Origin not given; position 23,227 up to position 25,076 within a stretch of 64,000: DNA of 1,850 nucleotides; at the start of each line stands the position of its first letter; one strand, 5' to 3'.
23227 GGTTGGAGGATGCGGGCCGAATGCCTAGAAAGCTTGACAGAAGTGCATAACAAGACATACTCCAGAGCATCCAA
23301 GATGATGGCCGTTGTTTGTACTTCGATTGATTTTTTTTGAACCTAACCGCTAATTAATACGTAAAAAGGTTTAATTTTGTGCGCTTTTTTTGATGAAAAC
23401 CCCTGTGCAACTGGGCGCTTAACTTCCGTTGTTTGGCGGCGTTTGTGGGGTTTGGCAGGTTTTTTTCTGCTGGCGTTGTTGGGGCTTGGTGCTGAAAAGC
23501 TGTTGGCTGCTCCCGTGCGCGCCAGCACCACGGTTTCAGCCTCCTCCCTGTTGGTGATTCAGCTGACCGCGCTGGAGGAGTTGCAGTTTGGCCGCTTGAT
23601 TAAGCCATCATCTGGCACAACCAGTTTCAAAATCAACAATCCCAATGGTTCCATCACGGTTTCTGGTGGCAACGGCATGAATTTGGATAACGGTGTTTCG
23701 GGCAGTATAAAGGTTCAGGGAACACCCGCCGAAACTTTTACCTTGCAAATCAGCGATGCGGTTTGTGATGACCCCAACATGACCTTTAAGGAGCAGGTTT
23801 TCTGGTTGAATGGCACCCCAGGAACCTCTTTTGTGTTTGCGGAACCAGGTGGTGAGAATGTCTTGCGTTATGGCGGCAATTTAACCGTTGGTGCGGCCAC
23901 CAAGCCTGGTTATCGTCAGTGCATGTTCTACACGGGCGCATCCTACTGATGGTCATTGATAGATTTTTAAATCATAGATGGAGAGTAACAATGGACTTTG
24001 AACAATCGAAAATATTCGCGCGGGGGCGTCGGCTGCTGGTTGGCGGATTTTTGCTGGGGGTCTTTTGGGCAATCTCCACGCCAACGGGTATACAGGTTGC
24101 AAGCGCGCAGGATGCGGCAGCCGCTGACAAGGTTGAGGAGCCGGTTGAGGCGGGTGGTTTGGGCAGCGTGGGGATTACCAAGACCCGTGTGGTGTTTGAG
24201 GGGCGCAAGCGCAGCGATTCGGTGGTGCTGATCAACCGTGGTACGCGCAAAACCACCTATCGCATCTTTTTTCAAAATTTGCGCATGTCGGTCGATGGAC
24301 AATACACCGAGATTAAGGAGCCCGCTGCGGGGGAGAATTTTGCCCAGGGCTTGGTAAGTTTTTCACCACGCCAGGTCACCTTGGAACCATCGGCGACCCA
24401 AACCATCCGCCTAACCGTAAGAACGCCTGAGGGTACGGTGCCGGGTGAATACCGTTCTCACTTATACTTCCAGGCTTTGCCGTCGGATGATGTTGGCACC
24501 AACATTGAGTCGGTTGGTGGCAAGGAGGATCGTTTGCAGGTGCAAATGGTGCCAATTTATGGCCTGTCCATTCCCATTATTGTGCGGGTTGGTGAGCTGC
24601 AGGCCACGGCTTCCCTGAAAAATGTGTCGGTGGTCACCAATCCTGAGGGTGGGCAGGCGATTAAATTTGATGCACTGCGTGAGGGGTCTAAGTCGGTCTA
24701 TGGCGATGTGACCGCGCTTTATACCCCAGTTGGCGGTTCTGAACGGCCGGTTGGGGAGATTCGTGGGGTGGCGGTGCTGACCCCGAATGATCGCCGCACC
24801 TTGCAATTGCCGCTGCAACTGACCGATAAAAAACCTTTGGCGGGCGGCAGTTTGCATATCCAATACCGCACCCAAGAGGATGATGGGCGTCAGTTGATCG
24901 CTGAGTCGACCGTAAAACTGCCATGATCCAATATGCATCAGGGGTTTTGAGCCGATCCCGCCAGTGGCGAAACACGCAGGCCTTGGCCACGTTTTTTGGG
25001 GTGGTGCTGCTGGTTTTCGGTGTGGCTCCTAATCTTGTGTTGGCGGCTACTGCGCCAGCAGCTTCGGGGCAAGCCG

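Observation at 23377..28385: Chaperone-usher-like secretion locus whose predicted subunits are DUF4402/SCPU-like proteins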

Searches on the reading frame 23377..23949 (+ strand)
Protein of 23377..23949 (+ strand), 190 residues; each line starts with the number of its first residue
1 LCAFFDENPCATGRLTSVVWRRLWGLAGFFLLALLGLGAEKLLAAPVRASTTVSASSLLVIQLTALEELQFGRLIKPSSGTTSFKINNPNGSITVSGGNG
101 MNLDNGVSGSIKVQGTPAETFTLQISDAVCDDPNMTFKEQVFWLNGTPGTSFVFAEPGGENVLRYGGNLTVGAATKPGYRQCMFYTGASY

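Call 4: search_protein_families(library=pfam, proteins=[window:23377-23949:+], max_evalue=1)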
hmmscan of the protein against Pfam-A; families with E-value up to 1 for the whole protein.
window:23377-23949:+ (190 aa): 2 families
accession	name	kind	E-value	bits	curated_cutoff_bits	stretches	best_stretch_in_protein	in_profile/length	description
PF14352.11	DUF4402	-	2.5e-09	38.3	25.2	1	61-179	1-118/129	Domain of unknown function (DUF4402)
PF12971.12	NAGLU_N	-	0.049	13.9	28.3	1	76-107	24-55/82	Alpha-N-acetylglucosaminidase (NAGLU) N-terminal domain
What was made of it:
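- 23377..23949 (+): DUF4402 subunit 1 (190 aa), the putative polymerising major subunit. It has a signal peptide (…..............|APV…). A Ser/Thr/Ala/Leu-rich extension, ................, precedes strand A (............). PF14352 E 2.5e-9, 38.3 bits against a cut-off of 25.2 (call 4).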

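Call 5: search_protein_families(library=ncbifam, proteins=[window:23377-23949:+], max_evalue=1)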
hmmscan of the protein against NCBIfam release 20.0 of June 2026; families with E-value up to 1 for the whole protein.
window:23377-23949:+ (190 aa): 0 families

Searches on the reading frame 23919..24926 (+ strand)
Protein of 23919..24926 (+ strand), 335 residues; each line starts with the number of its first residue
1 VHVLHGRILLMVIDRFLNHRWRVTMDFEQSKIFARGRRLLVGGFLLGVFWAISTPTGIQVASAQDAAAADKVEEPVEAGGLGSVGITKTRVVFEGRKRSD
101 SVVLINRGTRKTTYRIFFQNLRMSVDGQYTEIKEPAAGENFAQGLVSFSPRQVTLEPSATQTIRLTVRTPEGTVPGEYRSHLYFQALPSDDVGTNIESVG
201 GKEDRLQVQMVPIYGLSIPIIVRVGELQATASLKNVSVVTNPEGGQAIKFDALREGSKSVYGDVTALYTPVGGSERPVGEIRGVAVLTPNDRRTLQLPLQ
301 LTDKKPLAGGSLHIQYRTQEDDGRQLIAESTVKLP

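Call 4: search_protein_families(library=pfam, proteins=[window:23919-24926:+], max_evalue=1)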
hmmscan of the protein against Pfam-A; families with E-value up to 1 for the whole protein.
window:23919-24926:+ (335 aa): 6 families
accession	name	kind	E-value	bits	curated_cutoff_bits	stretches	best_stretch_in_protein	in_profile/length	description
PF00345.26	PapD_N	-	0.0004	20.8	23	1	84-202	2-102/126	Pili and flagellar-assembly chaperone, PapD N-terminal domain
PF06280.18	fn3_5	-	0.0044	18.1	27.6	1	97-172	9-83/112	Fn3-like domain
PF11614.14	FixG_C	-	0.071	13.7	25.6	1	148-190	64-103/119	IG-like fold at C-terminal of FixG, putative oxidoreductase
PF10633.15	NPCBM_assoc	-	0.074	13.7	24.4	1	148-179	38-70/78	NPCBM-associated, NEW3 domain of alpha-galactosidase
PF06030.18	WxLIP_PGBD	-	0.081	13.4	27.3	1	143-185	78-120/121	WxL Interacting Protein, peptidoglycan binding domain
PF22680.2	Glyco_hydro_123_N_2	-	0.21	11.8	27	1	151-184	107-140/142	Glycoside hydrolase 123 N-terminal domain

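Call 5: search_protein_families(library=ncbifam, proteins=[window:23919-24926:+], max_evalue=1)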
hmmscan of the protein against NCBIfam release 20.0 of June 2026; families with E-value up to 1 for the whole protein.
window:23919-24926:+ (335 aa): 1 family
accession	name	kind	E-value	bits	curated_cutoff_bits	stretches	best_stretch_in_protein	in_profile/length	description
NF041740.1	choice_anch_T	equivalog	0.1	11.7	70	1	143-174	76-107/259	choice-of-anchor T family protein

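Call 8: search_solved_structures(query=window:23919-24926:+, max_evalue=10)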
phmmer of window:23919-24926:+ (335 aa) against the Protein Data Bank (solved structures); distinct sequences matched with E-value up to 10: 1.
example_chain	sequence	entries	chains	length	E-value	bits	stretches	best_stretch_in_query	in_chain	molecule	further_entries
8k2h_B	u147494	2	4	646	0.3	13.5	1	149-210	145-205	Oligosaccharide/Monosaccharide-releasing beta-N-acetylhexosaminidase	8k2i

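Call 14: find_homologous_proteins(query=window:23991-24926:+)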
Query window:23991-24926:+ (311 aa): 1047 proteins with E <= 0.001 among 5506 candidates; the best 120 are listed.
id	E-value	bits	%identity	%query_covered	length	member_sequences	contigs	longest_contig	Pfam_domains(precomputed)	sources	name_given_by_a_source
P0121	3.7e-156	537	99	81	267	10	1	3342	-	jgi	jgi:hypothetical protein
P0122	1.1e-68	250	47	87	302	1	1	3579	-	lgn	-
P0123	1.2e-66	243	45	82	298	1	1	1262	-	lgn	-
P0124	1.0e-65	240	45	83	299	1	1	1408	-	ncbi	-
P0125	8.0e-65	237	45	83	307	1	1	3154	-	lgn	-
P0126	6.7e-64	234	46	81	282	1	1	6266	-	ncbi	-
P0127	9.1e-64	234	46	82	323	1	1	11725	-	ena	-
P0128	1.3e-63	233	46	83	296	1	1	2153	-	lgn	-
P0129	4.8e-63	231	45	80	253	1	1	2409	-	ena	-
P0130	3.7e-61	225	44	82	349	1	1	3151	PF00345.27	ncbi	-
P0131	1.1e-60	224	46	83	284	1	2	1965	-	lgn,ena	-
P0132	3.0e-60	222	47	76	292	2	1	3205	-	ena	-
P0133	3.1e-60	222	41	93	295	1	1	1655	PF00345.27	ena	-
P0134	3.2e-59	219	44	84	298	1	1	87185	-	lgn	-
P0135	6.0e-59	218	42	84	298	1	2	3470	PF00345.27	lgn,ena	-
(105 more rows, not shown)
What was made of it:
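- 23991..24926 (+): Periplasmic PapD-like chaperone (311 aa) with a signal peptide and two Ig-like domains. RBS GGAGAG lies at 23980-23985. Relatives are named 'molecular chaperone' or 'P pilus assembly chaperone PapD' by their sources (call 14).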

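Call 16: search_solved_structures(query=A2, max_evalue=10, show_alignments=2)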
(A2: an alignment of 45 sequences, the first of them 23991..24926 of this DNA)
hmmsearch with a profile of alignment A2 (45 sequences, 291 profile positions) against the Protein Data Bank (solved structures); distinct sequences matched with E-value up to 10: 6.
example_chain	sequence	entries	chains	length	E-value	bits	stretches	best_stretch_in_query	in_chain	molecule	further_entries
6e14_C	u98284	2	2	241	0.027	16.8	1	11-71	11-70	Chaperone protein FimC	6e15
6k73_A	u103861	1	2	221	0.93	11.7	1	103-170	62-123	Colonization factor antigen I chaperone CfaA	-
8dvh_A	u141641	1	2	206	0.95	11.7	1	230-271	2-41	Lon protease 2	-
8k2h_B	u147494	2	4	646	1.1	11.5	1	106-173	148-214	Oligosaccharide/Monosaccharide-releasing beta-N-acetylhexosaminidase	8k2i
5ghu_A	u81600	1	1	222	1.2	11.4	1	37-65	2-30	Probable fimbrial chaperone YadV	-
3q48_A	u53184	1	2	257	1.6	11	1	19-63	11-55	Chaperone CupB2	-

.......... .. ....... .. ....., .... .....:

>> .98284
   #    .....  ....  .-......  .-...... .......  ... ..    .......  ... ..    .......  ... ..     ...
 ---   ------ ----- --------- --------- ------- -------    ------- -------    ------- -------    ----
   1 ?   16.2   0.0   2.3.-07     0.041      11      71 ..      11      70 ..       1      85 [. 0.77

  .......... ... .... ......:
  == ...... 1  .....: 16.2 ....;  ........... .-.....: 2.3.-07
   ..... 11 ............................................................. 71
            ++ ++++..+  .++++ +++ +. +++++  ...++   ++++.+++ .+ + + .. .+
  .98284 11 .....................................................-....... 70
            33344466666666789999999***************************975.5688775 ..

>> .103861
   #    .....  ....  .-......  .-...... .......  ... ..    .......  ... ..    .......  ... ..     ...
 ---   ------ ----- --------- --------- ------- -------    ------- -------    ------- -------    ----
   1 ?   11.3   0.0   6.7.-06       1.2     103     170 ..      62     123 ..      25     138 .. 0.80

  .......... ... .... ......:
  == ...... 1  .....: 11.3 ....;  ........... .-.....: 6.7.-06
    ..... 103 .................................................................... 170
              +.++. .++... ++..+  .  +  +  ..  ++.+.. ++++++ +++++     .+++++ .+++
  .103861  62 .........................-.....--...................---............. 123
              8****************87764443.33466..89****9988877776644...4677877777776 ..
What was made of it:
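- Closest known: Archaic. Same: An Arg in the 'QTVRL' segment aligns with the CfaA 'SIRL' Arg (call 16).
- The weak PDB profile hits are FimC, CfaA, YadV and CupB2 (call 16).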

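Call 28: search_protein_families(library=pfam, alignment_id=A2, max_evalue=0.01)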
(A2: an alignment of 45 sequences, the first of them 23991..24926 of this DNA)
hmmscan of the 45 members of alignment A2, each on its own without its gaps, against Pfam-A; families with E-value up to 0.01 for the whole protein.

A. member 1, window:23991-24926:+ (311 aa): 2 families
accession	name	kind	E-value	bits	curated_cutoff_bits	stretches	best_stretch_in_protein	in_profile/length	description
PF00345.26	PapD_N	-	0.00032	21.1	23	1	60-178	2-102/126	Pili and flagellar-assembly chaperone, PapD N-terminal domain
PF06280.18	fn3_5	-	0.0038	18.3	27.6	1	73-148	9-83/112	Fn3-like domain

B. families by the number of members that match (of 45 scanned): 8 families
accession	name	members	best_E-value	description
PF00345.26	PapD_N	43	8.6e-07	Pili and flagellar-assembly chaperone, PapD N-terminal domain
PF06280.18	fn3_5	30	3.3e-06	Fn3-like domain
PF14016.12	DUF4232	10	1e-05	Domain of unknown function (DUF4232)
PF11614.14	FixG_C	6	0.00028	IG-like fold at C-terminal of FixG, putative oxidoreductase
PF06030.18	WxLIP_PGBD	4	0.0028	WxL Interacting Protein, peptidoglycan binding domain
PF10633.15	NPCBM_assoc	2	0.0012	NPCBM-associated, NEW3 domain of alpha-galactosidase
PF24816.2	Ig_CFAP65__9th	2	0.0024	Cilia- and flagella-associated protein 65-like, Ig-like domain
PF22544.2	HYDIN_VesB_CFA65-like_Ig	1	0.0062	HYDIN/CFA65/VesB-like, Ig-like domain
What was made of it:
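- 23991..24926 (+): PapD_N E 3e-4, 21.1 bits, just below the cut-off of 23 (call 28).
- On Chaperone-usher pathway (superfamily level): PapD_N is hit by 43 of 45 relatives (call 28).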
